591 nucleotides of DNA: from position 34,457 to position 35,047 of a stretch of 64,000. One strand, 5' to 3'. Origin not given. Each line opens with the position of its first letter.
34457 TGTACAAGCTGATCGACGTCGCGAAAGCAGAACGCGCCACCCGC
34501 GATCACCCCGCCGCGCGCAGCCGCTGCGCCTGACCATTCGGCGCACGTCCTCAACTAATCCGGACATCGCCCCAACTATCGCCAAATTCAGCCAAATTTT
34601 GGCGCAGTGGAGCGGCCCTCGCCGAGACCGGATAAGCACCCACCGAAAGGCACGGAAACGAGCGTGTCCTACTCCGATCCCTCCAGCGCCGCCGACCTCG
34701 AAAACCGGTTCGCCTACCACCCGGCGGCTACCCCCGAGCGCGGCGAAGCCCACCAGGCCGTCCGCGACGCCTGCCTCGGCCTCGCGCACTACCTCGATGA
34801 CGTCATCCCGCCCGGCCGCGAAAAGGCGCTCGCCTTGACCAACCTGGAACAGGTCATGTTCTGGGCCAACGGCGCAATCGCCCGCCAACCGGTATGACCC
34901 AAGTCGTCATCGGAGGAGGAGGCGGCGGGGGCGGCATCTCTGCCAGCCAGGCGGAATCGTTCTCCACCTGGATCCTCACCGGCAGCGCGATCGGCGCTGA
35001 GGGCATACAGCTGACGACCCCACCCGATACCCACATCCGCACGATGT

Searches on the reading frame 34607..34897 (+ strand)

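Call 18: search_protein_families(library=phrogs, max_evalue=0.001, proteins=[window:34607-34897:+])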
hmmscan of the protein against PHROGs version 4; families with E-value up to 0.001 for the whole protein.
window:34607-34897:+ (96 aa): 2 families
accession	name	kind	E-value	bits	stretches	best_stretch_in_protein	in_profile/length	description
phrog_1454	-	unknown function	3.3e-30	105.1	1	21-94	3-76/81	-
phrog_15810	-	unknown function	0.00029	21.9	1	65-90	28-53/55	-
